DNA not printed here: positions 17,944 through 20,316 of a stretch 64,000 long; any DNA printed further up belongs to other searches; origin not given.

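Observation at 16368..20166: OLD-family ATPase/TOPRIM nuclease coupled to a UvrD-like helicase (Gabija-like pair)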

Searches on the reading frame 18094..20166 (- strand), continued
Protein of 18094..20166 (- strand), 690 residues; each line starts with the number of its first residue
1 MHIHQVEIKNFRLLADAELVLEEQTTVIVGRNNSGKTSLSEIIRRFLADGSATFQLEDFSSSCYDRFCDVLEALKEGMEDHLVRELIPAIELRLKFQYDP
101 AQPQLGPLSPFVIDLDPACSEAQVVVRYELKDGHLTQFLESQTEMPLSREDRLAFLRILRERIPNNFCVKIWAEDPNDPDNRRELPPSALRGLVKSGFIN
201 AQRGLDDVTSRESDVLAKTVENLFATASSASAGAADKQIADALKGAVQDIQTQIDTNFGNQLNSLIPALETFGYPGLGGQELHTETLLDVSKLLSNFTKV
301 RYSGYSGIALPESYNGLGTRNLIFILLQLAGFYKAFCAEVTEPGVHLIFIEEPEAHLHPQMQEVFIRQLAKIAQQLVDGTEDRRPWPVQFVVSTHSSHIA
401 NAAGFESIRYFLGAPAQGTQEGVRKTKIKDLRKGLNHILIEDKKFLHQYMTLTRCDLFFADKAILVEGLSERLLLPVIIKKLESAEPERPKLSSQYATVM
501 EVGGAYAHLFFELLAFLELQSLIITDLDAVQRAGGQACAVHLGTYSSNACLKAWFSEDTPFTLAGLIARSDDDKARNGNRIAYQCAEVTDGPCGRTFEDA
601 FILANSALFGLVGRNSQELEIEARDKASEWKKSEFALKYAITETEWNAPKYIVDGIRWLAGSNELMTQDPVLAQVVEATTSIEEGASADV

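Call 37: find_encoding_contigs(protein=window:18097-20166:-, flank=8000, max_places=8)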
Protein window:18097-20166:- (690 aa): 5 contigs read that carry it; 3 places shown.
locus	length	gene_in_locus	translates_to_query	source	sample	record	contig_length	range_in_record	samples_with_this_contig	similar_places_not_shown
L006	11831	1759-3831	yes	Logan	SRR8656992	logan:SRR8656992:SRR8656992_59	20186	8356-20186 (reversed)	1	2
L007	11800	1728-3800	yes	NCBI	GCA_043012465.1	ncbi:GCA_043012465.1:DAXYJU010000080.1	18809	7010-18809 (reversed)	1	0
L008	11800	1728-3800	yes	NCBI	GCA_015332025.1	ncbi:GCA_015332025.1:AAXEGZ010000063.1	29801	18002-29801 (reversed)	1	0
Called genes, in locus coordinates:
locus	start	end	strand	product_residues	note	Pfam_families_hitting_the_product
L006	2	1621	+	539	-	?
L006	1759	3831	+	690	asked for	PF02463:SMC_N (faint), PF11398:DUF2813 (faint), PF13175:AAA_15, PF13476:AAA_23 (weak), PF13304:AAA_21, PF13175:AAA_15, PF20469:OLD-like_TOPRIM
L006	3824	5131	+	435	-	PF00580:UvrD-helicase (weak), PF13245:AAA_19, PF00580:UvrD-helicase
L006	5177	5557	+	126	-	PF13361:UvrD_C (weak), PF13538:UvrD_C_2 (faint)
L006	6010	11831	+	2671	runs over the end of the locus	PF11924:IAT_beta, PF09134:Invasin_D3, PF02369:Big_1, PF02369:Big_1, PF09134:Invasin_D3, PF02369:Big_1, PF02369:Big_1, PF09134:Invasin_D3, +21 more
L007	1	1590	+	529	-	?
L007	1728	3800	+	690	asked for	PF02463:SMC_N (faint), PF11398:DUF2813 (faint), PF13175:AAA_15, PF13476:AAA_23 (weak), PF13304:AAA_21, PF13175:AAA_15, PF20469:OLD-like_TOPRIM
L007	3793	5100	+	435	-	PF00580:UvrD-helicase (weak), PF13245:AAA_19, PF00580:UvrD-helicase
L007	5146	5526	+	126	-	PF13361:UvrD_C (weak), PF13538:UvrD_C_2 (faint)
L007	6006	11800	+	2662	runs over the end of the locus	PF11924:IAT_beta, PF09134:Invasin_D3, PF02369:Big_1, PF02369:Big_1, PF09134:Invasin_D3, PF02369:Big_1, PF02369:Big_1, PF09134:Invasin_D3, +23 more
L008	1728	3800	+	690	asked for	PF02463:SMC_N (faint), PF11398:DUF2813 (faint), PF13175:AAA_15, PF13476:AAA_23 (weak), PF13304:AAA_21, PF13175:AAA_15, PF20469:OLD-like_TOPRIM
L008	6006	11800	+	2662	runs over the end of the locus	PF11924:IAT_beta, PF09134:Invasin_D3, PF02369:Big_1, PF02369:Big_1, PF09134:Invasin_D3, PF02369:Big_1, PF02369:Big_1, PF09134:Invasin_D3, +23 more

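Call 47: find_encoding_contigs(protein=P0003, flank=9000, max_places=2)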
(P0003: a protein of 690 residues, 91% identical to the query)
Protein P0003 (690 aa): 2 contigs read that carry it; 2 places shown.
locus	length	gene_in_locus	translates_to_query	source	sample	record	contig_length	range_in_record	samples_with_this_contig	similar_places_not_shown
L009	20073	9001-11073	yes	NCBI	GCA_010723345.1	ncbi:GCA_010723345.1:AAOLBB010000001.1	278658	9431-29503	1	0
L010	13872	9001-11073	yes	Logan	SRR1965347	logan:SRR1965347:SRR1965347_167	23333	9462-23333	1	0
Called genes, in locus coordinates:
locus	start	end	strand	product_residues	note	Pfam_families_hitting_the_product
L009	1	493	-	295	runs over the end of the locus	PF12834:Phage_int_SAM_2, PF12835:Integrase_1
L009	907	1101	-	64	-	-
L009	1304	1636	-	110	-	PF02452:PemK_toxin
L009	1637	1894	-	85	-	-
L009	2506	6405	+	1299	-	-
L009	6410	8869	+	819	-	-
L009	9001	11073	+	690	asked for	PF02463:SMC_N (faint), PF11398:DUF2813 (faint), PF13175:AAA_15, PF13476:AAA_23 (weak), PF13304:AAA_21, PF13175:AAA_15, PF20469:OLD-like_TOPRIM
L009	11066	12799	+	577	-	PF00580:UvrD-helicase (weak), PF13245:AAA_19, PF00580:UvrD-helicase, PF13361:UvrD_C (weak)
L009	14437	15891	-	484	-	PF10423:AMNp_N, PF01048:PNP_UDP_1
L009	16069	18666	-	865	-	-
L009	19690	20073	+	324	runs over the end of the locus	PF13676:TIR_2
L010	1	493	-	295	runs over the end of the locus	PF12834:Phage_int_SAM_2, PF12835:Integrase_1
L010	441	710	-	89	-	-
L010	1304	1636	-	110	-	PF02452:PemK_toxin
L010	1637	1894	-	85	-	-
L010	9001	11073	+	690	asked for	PF02463:SMC_N (faint), PF11398:DUF2813 (faint), PF13175:AAA_15, PF13476:AAA_23 (weak), PF13304:AAA_21, PF13175:AAA_15, PF20469:OLD-like_TOPRIM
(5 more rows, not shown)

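Call 48: search_protein_representatives(protein=window:18097-20166:-)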
Query: 690 residues. Proteins with E-value up to 0.001 (for the whole library): 3827; up to 1e-10: 1608; up to 1e-30: 589. The best 150 are listed.
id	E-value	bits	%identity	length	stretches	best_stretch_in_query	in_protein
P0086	0.0e+00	1078.6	71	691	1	1-680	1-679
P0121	4.5e-238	808.3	56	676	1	1-662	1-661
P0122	7.1e-218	741.6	55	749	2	3-560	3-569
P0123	5.8e-217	738.6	65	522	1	167-674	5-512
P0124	5.3e-215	732.1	53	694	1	1-661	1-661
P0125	1.6e-198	677.7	51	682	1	1-662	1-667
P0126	4.2e-198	676.3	53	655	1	2-661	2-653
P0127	4.8e-196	669.5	50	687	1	2-668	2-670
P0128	2.0e-194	664.1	50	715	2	1-588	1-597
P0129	6.3e-193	659.2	49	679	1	1-664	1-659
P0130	2.3e-188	644.1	50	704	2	151-663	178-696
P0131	3.0e-185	633.8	49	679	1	1-662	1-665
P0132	5.7e-179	613.1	50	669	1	2-671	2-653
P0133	8.1e-176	602.7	46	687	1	2-668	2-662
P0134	1.4e-175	601.9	46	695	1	1-660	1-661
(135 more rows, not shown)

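Call 52: search_protein_families(proteins=[window:18097-20166:-], library=phrogs, max_evalue=0.001)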
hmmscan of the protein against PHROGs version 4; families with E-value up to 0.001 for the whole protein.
window:18097-20166:- (690 aa): 10 families
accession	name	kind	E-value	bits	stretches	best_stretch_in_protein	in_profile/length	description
phrog_4747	-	unknown function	2e-45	157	1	1-529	1-502/610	-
phrog_8323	-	unknown function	2.6e-18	66.9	2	318-403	293-368/623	-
phrog_9802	-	unknown function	1.5e-14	54.9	2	345-413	285-340/438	-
phrog_3940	-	unknown function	1.6e-13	51.3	2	311-423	221-307/537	-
phrog_7507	-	unknown function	3.9e-11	44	1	1-49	2-50/483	-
phrog_14430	-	unknown function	2e-06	28.3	0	347-378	340-371/444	-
phrog_1499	-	unknown function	7.6e-06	26.4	1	1-47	3-49/427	-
phrog_21420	-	unknown function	3.2e-05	23.6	0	348-400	529-570/654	-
phrog_8066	-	unknown function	3.8e-05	23.7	0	346-372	385-411/522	-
phrog_77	-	DNA, RNA and nucleotide metabolism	0.00035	20.2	1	1-43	296-340/967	SbcC-like subunit of palindrome specific endonuclease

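Call 54: search_solved_structures(query=A2, max_evalue=0.001, show_alignments=3)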
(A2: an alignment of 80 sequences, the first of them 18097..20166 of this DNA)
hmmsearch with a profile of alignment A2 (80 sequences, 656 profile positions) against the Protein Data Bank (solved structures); distinct sequences matched with E-value up to 0.001: 45.
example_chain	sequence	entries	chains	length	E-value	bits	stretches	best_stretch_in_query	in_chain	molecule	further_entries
6p74_A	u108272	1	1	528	5.7e-29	104.4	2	243-541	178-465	Putative ATP-dependent endonuclease of the OLD family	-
8wy4_A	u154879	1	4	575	6.4e-23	84.4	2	227-523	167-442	Endonuclease GajA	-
8jq9_B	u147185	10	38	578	6.5e-23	84.4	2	227-523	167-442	Endonuclease GajA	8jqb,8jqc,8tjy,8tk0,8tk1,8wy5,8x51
8j4t_A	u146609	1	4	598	7.5e-23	84.2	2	227-523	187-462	Endonuclease GajA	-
8sm3_A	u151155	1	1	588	5e-22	81.5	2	227-523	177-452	Endonuclease GajA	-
8u7i_A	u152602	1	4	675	9.3e-22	80.6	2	227-523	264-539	Endonuclease GajA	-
8ee4_A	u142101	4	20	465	4.3e-16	61.9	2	308-412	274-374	PtuA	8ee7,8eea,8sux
9kjx_B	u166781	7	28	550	1.5e-15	60.1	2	345-441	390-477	AAA family ATPase | Retron I-A effector PtuA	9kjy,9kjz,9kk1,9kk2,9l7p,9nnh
23or_B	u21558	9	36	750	2.3e-15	59.4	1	344-460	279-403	Retron Eco8 OLD nuclease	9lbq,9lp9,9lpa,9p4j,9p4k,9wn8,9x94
9vh1_D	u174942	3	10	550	2.4e-15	59.4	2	345-441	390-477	Retron Ec78 probable ATPase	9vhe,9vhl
9n69_A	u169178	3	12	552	2.5e-14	56.1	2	345-412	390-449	AAA family ATPase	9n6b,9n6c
9nnk_C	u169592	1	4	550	2.5e-14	56.1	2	2-48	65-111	Retreon I-A effector PtuA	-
9nnb_C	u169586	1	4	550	2.7e-14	56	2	2-48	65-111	Retron I-A effector PtuA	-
9vkz_A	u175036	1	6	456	4.3e-14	55.3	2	2-48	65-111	Retron Ec78 probable ATPase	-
9u9y_A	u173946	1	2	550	6.7e-14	54.6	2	345-441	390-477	AAA family ATPase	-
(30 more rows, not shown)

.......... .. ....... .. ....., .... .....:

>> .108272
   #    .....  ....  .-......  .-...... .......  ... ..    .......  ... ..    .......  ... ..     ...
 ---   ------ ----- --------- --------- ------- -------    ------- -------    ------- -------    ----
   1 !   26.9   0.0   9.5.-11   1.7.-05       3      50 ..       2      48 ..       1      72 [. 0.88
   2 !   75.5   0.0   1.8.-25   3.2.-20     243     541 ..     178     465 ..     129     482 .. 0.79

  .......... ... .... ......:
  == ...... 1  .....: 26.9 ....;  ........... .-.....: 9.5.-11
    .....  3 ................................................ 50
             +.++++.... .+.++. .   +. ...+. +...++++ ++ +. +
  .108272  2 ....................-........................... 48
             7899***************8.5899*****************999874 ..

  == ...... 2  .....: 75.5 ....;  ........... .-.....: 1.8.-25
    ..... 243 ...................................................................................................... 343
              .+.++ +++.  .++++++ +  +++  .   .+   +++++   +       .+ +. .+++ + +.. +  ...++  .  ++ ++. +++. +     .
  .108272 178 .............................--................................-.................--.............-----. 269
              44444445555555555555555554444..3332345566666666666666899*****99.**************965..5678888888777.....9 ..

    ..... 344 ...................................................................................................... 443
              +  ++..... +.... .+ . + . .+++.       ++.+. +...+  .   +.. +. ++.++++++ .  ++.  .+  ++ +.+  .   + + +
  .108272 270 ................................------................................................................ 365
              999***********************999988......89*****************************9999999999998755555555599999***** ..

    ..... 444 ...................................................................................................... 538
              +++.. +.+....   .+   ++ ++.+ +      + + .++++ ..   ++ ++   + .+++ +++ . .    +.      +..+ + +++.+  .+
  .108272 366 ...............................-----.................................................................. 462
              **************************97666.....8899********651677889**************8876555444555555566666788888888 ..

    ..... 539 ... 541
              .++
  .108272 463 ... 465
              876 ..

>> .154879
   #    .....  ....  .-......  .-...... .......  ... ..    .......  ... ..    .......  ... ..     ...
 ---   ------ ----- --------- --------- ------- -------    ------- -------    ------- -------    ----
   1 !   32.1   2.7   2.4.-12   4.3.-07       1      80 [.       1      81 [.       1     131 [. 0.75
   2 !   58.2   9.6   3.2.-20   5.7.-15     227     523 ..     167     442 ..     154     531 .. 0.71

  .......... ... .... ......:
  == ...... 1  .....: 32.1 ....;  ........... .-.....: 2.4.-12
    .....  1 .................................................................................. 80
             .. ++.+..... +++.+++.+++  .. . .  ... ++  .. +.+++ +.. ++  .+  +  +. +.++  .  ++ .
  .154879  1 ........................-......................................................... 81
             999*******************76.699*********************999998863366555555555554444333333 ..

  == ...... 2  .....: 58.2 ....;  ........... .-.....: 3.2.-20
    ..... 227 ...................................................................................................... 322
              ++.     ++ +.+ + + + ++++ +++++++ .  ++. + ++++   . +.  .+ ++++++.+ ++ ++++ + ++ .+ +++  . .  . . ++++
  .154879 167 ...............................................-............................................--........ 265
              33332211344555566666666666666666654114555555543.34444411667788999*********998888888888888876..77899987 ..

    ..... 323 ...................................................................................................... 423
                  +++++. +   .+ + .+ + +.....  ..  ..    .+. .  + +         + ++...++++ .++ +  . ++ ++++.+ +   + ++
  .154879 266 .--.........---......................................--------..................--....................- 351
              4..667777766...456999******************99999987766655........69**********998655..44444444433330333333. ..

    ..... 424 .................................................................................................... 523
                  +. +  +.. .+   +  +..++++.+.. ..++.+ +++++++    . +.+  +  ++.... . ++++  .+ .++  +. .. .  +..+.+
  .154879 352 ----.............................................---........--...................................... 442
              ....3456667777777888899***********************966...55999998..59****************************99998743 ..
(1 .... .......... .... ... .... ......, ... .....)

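Call 60: predict_structure(alignment_id=A2)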
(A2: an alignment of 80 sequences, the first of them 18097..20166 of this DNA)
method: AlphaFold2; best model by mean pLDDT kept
length: 690 residues; sequences in the alignment: 80
mean_pLDDT: 89.0   pTM: 0.86
mean pLDDT of the five models: 89.0, 88.2, 88.0, 87.0, 86.8
residues with pLDDT >= 90: 466; 70-90: 167; 50-70: 49; < 50: 8
segments of 3 or more residues with pLDDT < 50: 686-690
pLDDT, mean of each block of 10 residues (from residue 1): 97 97 97 94 91 94 93 93 96 96 88 90 98 94 78 91 96 96 96 95 64 73 85 84 82 79 72 58 66 73 78 77 91 91 95 90 93 93 92 96 97 92 94 95 96 93 96 97 94 93 95 96 97 93 95 91 93 94 95 96 97 94 96 96 96 97 60 57 48
secondary structure, 60 per line:
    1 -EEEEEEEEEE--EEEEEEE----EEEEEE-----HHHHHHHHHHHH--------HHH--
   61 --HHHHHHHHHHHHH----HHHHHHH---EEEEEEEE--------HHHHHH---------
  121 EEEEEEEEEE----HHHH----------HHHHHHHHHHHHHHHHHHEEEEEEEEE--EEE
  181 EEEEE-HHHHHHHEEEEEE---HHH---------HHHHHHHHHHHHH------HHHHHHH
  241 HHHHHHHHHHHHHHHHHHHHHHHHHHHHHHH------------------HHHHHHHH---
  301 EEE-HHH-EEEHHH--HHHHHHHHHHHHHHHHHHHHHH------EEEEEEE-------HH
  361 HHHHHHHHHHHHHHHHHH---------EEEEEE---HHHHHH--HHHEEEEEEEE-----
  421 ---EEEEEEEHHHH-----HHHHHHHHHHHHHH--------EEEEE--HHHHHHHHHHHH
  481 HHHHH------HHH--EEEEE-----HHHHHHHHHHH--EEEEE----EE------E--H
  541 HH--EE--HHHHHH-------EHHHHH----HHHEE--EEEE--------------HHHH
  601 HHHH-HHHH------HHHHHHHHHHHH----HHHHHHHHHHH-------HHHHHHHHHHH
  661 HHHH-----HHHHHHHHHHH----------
elements in order: E2-11 E14-20 E25-30 H36-47 H63-75 H80-86 E90-97 H106-111 E121-130 H135-138 H149-166 E167-175 E178-185 H187-193 E194-199 H215-227 H234-271 H290-297 E301-303 E309-311 H317-338 E345-351 H359-378 E388-393 H397-402 E408-415 E424-430 H431-434 H440-453 E462-466 H469-485 E497-501 H507-517 E520-524 H549-554 H563-567 E579-582 H597-604 H606-609 H616-627 H632-642 H650-664 H670-680
